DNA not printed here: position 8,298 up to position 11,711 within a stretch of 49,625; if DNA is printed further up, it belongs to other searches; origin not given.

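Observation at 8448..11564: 42-haem cytochrome built from about 21 tandem paired-CXXCH units, all apparently bis-His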

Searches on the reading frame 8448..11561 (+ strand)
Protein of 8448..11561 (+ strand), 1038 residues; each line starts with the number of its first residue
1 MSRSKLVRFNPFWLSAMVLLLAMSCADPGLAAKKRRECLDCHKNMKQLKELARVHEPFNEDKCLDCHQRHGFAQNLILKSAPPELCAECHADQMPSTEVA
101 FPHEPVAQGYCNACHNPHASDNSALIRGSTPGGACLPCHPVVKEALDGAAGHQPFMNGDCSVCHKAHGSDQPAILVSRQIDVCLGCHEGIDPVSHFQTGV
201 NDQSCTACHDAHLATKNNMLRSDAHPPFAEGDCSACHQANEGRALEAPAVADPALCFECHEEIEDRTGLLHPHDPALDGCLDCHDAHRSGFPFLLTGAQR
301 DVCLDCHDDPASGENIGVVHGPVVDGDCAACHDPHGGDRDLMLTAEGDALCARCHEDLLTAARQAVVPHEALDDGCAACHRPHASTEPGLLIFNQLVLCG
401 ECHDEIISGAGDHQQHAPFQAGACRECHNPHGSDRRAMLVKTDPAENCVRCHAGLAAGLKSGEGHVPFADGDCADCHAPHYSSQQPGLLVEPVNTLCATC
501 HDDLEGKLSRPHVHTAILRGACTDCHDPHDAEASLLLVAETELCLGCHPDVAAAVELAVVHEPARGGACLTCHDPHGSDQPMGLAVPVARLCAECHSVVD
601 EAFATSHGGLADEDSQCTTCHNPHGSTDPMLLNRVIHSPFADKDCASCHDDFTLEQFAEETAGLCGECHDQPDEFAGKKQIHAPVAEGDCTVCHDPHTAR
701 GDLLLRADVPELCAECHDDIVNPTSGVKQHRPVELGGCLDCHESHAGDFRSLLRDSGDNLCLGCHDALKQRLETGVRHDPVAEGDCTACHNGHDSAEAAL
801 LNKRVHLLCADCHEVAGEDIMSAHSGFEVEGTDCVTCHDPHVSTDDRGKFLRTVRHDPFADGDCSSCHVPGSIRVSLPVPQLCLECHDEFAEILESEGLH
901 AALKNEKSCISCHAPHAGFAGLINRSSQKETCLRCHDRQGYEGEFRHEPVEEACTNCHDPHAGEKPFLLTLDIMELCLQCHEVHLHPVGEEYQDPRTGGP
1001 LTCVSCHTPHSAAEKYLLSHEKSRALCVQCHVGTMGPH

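Call 4: search_protein_families(library=pfam, proteins=[window:8448-11561:+], max_evalue=0.01)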
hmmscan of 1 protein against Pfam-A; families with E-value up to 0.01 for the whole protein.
window:8448-11561:+ (1038 aa): 6 families
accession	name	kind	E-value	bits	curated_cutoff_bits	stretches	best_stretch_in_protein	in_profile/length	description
PF09699.15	Paired_CXXCH_1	-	2.1e-208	674.2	20.6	21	682-719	1-38/41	Doubled CXXCH motif (Paired_CXXCH_1)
PF14537.11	Cytochrom_c3_2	-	2.3e-50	169.4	25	9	642-718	6-79/79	Cytochrome c3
PF14522.11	Cytochrome_C7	-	1.3e-44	150.3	24.8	9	882-937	15-67/67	Cytochrome c7 and related cytochrome c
PF02085.21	Cytochrom_CIII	-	1.2e-25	90.3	22.9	2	592-669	33-101/101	Class III cytochrome C family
PF22113.1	Mtrc-MtrF_II-IV_dom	-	7.9e-22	78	30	2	60-240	6-166/176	Outer membrane cytochrome MtrC/MtrF-like, domains II/IV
PF22678.1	Cytochrom_c_NrfB-like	-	7e-07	30.1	27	0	926-969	30-76/89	Cytochrome c-type protein NrfB-like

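Call 5: search_protein_families(library=ncbifam, proteins=[window:8448-11561:+], max_evalue=0.01)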
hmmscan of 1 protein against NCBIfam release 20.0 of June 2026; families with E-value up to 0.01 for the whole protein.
window:8448-11561:+ (1038 aa): 11 families
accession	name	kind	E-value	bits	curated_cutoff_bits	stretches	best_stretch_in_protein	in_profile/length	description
TIGR01905.1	paired_CXXCH_1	subfamily_domain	1e-193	627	25.2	21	682-720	1-39/41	doubled CXXCH domain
TIGR03508.1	decahem_SO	subfamily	2.6e-132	440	192.2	9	32-210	67-249/258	DmsE family decaheme c-type cytochrome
NF041028.1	decahem_GSU2203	exception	2.9e-110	368.4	325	9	34-189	100-254/317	GSU2203 family decaheme c-type cytochrome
NF045713.1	CxxCH_16_HmcA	equivalog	2.1e-20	72.9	400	4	831-1013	76-258/541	sulfate respiration complex hexadecaheme cytochrome HmcA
TIGR03153.1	cytochr_NrfH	equivalog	2.4e-17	63.3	134.2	1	974-1018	28-70/138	cytochrome c nitrite reductase small subunit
NF045722.1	c3_cytochr_TmcA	equivalog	5.2e-15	55.4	114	0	256-313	60-116/125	acidic tetraheme cytochrome c3 TmcA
NF047727.1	4hemeCytCCctA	equivalog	8.3e-15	54.9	180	3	369-433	33-92/109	tetraheme c-type cytochrome CctA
NF008659.0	PRK11659.1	equivalog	2.5e-09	37.1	184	2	423-553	48-172/188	cytochrome c nitrite reductase pentaheme subunit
TIGR03146.1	cyt_nit_nrfB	equivalog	2.9e-09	37.3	166.6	0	423-551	13-144/145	cytochrome c nitrite reductase pentaheme subunit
NF043011.1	CytC7_Geobact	equivalog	0.0042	17.5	120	1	729-770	39-79/89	cytochrome c7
NF040971.1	cytc_ExtS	equivalog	0.0074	15.6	100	1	275-356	23-95/262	selenite/tellurite reduction operon c-type cytochrome lipoprotein ExtS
